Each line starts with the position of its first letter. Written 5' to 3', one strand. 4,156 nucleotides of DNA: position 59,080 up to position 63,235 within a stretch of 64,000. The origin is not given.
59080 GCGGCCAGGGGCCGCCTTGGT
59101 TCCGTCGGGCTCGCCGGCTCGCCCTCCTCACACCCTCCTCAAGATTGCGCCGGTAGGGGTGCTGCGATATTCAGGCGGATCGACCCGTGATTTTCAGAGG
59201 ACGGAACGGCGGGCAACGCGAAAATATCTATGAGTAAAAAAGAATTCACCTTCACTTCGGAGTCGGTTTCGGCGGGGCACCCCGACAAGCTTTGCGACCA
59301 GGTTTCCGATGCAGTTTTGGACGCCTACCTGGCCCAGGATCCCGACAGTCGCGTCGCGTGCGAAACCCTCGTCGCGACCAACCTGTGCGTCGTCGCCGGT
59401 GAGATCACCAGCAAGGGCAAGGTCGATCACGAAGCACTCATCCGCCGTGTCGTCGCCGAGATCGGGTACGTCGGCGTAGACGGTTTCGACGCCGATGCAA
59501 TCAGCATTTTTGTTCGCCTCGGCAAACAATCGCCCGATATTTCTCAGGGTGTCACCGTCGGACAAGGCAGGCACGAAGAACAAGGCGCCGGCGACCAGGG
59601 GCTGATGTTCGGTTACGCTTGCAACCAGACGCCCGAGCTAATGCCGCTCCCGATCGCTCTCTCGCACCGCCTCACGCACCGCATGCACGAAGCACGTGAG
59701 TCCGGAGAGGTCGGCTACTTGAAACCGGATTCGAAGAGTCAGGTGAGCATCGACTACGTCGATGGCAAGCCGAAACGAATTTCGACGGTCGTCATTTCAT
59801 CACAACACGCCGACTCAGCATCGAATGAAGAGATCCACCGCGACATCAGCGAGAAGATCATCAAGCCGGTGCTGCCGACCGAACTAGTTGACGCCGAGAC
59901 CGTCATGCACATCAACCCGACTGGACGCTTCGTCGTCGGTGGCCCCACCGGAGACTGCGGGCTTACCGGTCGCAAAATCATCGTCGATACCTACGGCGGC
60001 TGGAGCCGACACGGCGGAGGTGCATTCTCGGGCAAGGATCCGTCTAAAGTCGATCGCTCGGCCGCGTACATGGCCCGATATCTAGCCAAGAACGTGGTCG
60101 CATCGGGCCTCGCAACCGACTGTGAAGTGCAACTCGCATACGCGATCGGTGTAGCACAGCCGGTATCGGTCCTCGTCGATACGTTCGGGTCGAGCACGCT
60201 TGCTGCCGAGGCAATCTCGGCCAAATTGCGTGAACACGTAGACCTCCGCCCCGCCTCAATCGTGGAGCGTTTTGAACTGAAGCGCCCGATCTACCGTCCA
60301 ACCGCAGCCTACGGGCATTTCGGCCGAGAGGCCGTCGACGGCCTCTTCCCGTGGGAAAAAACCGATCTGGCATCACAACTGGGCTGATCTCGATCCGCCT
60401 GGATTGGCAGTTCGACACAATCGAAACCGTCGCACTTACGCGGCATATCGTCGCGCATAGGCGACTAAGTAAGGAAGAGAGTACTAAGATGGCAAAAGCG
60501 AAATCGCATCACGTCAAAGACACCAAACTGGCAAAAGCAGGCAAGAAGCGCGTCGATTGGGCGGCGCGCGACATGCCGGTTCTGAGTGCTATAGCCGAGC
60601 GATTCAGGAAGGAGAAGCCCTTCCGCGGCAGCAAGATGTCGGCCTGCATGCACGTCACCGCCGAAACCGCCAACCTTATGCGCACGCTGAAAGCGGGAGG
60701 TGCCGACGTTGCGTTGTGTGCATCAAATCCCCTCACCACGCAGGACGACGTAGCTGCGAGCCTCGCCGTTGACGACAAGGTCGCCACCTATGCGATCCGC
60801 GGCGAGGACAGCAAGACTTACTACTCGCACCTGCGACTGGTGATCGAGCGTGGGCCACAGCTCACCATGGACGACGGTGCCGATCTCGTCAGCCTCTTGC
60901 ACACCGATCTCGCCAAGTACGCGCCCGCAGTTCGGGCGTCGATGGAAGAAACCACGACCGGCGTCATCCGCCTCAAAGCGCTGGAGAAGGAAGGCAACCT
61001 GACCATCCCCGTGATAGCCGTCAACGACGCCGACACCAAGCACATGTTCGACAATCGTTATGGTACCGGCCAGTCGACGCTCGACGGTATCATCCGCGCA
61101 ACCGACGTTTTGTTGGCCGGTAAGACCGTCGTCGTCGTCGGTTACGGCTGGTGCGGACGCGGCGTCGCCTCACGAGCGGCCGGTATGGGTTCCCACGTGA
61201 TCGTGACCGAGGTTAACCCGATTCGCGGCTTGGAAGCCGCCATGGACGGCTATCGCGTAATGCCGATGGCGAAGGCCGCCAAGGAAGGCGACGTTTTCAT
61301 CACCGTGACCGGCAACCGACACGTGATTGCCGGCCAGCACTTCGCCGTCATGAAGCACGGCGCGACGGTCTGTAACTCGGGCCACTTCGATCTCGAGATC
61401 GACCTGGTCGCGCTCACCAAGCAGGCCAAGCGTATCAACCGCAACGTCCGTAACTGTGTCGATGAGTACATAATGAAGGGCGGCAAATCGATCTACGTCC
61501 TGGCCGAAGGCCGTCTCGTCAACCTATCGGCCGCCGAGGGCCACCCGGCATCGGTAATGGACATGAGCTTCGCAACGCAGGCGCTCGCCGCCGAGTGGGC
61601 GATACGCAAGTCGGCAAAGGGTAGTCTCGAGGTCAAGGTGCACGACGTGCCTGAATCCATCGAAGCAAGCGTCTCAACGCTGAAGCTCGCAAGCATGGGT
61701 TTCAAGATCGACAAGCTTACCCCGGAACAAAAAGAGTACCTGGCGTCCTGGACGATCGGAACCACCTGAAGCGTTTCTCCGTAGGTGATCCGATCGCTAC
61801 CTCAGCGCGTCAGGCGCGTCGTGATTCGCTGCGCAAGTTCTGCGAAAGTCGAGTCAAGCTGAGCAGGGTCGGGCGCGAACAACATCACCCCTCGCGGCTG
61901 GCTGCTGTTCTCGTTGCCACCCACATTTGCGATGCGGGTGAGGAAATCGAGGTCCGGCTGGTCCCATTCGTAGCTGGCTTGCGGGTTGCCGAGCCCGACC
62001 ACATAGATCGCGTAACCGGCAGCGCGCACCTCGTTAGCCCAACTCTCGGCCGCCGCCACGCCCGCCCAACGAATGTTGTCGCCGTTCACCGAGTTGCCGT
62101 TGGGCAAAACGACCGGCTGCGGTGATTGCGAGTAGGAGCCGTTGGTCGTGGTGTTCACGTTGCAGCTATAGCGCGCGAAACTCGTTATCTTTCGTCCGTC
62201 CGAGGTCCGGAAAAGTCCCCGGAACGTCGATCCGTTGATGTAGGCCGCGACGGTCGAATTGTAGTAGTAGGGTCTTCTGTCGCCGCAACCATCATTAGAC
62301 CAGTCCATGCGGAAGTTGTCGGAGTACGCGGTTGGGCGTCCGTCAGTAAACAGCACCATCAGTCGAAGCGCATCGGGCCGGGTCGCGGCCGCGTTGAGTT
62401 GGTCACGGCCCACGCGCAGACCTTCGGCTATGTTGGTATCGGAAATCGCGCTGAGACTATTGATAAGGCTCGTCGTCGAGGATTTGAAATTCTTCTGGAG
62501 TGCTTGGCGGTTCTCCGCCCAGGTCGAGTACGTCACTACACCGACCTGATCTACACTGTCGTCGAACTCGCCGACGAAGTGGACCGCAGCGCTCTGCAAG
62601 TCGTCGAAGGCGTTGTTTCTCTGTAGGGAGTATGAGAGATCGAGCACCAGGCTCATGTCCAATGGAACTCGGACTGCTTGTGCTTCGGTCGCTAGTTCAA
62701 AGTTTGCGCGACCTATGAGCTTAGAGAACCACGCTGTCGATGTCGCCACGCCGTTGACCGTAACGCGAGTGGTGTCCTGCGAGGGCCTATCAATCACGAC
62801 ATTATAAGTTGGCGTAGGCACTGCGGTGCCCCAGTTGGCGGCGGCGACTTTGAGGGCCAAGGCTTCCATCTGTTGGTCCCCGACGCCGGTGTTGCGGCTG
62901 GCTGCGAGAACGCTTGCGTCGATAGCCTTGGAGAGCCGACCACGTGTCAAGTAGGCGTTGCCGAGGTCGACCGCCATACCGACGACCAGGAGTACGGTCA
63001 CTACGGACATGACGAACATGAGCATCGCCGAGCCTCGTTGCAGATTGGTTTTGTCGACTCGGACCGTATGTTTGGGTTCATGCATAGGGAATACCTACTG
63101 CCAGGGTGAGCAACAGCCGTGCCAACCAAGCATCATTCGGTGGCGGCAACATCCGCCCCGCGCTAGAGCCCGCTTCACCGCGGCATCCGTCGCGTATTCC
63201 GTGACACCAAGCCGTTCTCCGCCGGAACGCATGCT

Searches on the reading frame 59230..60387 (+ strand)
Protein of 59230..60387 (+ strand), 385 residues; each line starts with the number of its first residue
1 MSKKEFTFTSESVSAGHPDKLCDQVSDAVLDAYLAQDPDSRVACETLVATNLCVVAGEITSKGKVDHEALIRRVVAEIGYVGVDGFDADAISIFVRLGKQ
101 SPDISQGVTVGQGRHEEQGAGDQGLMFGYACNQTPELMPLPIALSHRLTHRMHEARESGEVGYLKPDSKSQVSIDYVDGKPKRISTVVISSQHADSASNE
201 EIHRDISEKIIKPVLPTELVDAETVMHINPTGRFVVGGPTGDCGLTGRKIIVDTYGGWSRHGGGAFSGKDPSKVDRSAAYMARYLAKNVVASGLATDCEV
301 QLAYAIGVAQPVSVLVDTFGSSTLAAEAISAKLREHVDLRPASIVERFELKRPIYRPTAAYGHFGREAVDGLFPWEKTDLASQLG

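Call 17: search_protein_families(library=pfam, proteins=[window:59230-60387:+], max_evalue=0.001)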
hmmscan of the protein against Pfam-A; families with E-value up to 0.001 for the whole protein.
window:59230-60387:+ (385 aa): 3 families
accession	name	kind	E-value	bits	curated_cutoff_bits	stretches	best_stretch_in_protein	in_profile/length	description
PF02773.21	S-AdoMet_synt_C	-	2e-66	222.6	25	1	236-377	1-138/138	S-adenosylmethionine synthetase, C-terminal domain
PF02772.21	S-AdoMet_synt_M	-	7.8e-48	162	29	1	117-234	1-120/120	S-adenosylmethionine synthetase, central domain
PF00438.25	S-AdoMet_synt_N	-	3.6e-38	130.5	33.1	1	6-102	2-99/99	S-adenosylmethionine synthetase, N-terminal domain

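Call 81: list_cluster_members(proteins=[P0001, P0121, window:59230-60387:+, window:49590-51263:+])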
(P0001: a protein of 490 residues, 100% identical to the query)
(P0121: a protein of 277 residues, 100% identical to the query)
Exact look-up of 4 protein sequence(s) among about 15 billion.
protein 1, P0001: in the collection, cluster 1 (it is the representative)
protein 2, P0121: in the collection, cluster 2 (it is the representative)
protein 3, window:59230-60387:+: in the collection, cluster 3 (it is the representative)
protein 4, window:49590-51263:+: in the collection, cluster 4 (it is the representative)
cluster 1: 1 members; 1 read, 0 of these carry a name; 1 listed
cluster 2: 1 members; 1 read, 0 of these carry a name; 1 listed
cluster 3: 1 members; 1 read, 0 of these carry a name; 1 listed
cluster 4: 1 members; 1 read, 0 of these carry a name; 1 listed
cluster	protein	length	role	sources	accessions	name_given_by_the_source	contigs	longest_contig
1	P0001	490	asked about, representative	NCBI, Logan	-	-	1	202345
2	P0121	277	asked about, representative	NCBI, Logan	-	-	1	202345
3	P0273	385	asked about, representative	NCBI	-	-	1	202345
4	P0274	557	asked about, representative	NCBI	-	-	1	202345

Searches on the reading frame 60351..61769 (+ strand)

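Call 17: search_protein_families(library=pfam, proteins=[window:60351-61769:+], max_evalue=0.001)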
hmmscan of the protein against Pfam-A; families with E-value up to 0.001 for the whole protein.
window:60351-61769:+ (472 aa): 4 families
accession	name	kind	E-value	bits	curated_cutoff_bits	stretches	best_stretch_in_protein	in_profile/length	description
PF00670.27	AdoHcyase_NAD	-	1e-54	185.5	27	1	235-396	1-161/162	S-adenosyl-L-homocysteine hydrolase, NAD binding domain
PF05221.23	AdoHcyase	-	5e-53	180.6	25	2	53-187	2-140/299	S-adenosyl-L-homocysteine hydrolase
PF02826.25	2-Hacid_dh_C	-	4.7e-10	39.6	25.1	1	254-345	33-128/178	D-isomer specific 2-hydroxyacid dehydrogenase, NAD binding domain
PF07991.19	KARI_N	-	1.5e-05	25.1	20.6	1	255-356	2-107/165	Acetohydroxy acid isomeroreductase, NADPH-binding domain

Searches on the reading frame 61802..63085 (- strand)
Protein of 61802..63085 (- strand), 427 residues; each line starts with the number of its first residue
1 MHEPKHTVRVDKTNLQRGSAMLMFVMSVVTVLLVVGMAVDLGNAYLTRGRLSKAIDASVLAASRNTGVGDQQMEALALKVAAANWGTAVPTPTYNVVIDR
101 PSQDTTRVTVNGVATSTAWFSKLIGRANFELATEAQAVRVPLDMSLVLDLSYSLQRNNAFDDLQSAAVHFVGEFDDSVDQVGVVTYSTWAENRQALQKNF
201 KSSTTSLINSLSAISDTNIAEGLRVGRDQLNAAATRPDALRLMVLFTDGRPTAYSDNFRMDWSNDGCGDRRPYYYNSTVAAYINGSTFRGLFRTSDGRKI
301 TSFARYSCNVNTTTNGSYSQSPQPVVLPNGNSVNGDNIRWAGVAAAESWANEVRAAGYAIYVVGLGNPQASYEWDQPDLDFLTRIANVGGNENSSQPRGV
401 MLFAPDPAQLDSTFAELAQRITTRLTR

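Call 17: search_protein_families(library=pfam, proteins=[window:61802-63085:-], max_evalue=0.001)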
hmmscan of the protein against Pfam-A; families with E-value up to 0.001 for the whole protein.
window:61802-63085:- (427 aa): 3 families
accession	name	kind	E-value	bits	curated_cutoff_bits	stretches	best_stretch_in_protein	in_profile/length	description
PF00092.34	VWA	-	3.3e-13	50.7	23.8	1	143-253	1-117/174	von Willebrand factor type A domain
PF13519.12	VWA_2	-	7.4e-09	36.6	27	1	146-249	3-106/107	von Willebrand factor type A domain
PF13400.11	Tad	-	1.2e-08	35.6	22.3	1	18-62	1-44/47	Putative Flp pilus-assembly TadE/G-like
